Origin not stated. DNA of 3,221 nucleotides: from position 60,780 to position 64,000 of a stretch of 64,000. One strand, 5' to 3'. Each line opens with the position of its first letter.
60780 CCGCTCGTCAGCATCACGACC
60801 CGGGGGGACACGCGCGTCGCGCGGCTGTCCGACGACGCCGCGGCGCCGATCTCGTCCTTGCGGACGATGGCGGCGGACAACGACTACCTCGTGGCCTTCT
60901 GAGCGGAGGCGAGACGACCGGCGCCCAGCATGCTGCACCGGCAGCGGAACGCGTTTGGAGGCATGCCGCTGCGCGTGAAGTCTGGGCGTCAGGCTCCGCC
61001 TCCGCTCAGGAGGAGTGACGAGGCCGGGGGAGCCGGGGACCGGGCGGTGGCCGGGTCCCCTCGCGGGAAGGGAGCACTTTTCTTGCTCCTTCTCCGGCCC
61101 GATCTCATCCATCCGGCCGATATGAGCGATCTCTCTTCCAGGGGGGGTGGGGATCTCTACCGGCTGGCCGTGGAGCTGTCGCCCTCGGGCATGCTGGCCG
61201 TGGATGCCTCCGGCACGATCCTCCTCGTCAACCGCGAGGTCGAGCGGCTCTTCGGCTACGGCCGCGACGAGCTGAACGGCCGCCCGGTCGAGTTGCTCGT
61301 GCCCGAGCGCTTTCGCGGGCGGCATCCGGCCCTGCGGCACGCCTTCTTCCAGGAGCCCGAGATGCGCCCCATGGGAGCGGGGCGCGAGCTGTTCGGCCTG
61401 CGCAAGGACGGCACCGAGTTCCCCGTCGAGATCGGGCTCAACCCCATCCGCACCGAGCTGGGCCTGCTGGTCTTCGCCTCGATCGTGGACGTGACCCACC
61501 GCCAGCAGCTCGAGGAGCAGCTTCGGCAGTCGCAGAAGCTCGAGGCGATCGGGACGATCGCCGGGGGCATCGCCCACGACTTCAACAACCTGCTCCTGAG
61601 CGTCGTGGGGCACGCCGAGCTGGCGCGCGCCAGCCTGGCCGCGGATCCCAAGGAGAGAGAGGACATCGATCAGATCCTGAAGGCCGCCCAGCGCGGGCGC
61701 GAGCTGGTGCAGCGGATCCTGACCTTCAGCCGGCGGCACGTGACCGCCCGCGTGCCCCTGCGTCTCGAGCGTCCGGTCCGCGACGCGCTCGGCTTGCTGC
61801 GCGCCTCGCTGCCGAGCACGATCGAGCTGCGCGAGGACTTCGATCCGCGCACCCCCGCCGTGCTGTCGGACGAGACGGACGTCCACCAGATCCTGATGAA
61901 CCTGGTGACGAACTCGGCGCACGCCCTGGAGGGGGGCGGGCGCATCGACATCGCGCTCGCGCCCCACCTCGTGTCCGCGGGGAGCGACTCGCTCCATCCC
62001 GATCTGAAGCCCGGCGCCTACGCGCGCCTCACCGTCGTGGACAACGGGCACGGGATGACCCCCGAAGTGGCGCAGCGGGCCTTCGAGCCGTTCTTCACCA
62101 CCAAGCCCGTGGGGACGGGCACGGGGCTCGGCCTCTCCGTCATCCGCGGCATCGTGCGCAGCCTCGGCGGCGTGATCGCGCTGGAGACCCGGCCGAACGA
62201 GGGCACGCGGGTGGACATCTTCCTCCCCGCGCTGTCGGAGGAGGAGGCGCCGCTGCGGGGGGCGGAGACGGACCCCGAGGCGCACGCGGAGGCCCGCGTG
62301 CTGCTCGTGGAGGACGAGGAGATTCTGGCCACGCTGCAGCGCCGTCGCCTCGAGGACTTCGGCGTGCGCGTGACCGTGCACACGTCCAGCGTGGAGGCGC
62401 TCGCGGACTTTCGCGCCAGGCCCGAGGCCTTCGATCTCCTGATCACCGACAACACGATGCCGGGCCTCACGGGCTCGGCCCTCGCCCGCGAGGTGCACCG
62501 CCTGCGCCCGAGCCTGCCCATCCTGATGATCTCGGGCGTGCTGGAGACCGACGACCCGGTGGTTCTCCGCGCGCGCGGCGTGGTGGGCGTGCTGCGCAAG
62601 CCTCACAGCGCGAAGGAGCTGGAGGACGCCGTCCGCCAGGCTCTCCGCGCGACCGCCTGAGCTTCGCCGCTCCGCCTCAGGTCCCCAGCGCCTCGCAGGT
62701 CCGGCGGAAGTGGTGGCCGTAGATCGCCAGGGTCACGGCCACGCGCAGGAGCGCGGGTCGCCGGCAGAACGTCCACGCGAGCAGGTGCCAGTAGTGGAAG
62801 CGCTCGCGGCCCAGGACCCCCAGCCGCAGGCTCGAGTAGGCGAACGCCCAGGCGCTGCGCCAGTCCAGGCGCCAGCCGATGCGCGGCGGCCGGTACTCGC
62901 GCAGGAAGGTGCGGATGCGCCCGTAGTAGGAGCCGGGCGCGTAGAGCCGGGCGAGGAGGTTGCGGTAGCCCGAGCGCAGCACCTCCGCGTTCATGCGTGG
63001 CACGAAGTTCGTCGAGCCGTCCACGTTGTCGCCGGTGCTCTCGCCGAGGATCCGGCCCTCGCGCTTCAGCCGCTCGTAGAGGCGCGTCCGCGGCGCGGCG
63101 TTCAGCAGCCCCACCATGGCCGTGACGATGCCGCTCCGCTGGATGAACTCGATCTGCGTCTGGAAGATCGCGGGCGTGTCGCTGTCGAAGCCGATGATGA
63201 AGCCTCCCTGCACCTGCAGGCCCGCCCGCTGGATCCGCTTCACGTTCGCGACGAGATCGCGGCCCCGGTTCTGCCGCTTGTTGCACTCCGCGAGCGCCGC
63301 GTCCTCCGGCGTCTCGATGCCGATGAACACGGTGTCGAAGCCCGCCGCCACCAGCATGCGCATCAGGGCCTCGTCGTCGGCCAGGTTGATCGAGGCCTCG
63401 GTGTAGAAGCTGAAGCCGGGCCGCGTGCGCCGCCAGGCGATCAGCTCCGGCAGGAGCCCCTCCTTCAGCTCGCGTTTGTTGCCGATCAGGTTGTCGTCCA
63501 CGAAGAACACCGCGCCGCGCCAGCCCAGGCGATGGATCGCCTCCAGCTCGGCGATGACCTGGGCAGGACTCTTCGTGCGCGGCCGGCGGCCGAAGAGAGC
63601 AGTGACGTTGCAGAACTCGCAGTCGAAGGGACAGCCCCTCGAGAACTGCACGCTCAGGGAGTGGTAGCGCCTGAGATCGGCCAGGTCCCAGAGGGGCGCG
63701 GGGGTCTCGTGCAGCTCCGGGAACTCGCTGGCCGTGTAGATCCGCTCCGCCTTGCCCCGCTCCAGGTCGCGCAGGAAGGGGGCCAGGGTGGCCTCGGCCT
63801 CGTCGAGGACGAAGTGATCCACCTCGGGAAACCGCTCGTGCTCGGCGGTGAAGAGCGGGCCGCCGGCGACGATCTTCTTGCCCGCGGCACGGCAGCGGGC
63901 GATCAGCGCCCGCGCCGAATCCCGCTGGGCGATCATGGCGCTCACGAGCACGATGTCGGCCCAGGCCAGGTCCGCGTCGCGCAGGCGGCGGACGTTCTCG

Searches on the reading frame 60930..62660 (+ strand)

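Call 3: search_protein_families(library=pfam, proteins=[window:60930-62660:+], max_evalue=0.1)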
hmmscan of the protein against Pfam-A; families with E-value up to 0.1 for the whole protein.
window:60930-62660:+ (576 aa): 8 families
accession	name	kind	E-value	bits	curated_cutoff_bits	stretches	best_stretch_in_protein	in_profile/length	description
PF02518.31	HATPase_c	-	8.1e-22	78.2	26.4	1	314-434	2-109/111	Histidine kinase-, DNA gyrase B-, and HSP90-like ATPase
PF00072.30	Response_reg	-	3.3e-17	63.1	30.2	1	457-569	1-111/111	Response regulator receiver domain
PF00989.32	PAS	-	5.3e-14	52.6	22.6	1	76-181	2-108/113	PAS fold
PF13426.13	PAS_9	-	1.2e-11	45.3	27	1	86-189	2-102/103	PAS domain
PF00512.31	HisKA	-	9e-09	35.7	26.9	1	210-269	5-63/66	His Kinase A (phospho-acceptor) domain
PF13188.13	PAS_8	-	1.1e-06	28.7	21.8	1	76-126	2-53/65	PAS domain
PF08448.16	PAS_4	-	2.8e-06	28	23.1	1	82-192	2-109/110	PAS fold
PF24820.1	Diguanyl_cycl_sensor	-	0.022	15.1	28.1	1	87-181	8-104/109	Diguanylate cyclase-like sensor domain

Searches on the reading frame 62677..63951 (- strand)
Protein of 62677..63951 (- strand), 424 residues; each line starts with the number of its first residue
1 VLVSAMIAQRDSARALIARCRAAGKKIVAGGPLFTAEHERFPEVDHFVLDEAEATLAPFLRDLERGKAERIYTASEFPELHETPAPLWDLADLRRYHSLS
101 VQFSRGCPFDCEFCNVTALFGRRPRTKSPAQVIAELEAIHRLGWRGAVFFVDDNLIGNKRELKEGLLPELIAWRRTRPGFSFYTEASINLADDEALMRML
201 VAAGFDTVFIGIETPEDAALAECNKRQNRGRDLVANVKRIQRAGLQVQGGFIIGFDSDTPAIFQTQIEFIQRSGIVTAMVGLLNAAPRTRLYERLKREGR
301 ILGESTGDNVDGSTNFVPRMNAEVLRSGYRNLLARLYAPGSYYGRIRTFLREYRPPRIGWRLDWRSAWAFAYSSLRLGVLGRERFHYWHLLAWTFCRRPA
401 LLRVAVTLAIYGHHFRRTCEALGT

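Call 3: search_protein_families(library=pfam, proteins=[window:62677-63951:-], max_evalue=0.1)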
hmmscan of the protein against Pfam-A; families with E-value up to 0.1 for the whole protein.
window:62677-63951:- (424 aa): 3 families
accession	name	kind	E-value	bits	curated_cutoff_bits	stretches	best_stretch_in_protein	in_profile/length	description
PF13282.11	DUF4070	-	1e-36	126.6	22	1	289-420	1-136/144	Domain of unknown function (DUF4070)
PF04055.27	Radical_SAM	-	2.4e-16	60.8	29.5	1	102-261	2-157/166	Radical SAM superfamily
PF02310.24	B12-binding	-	4.4e-06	27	32.1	1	3-57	57-118/121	B12 binding domain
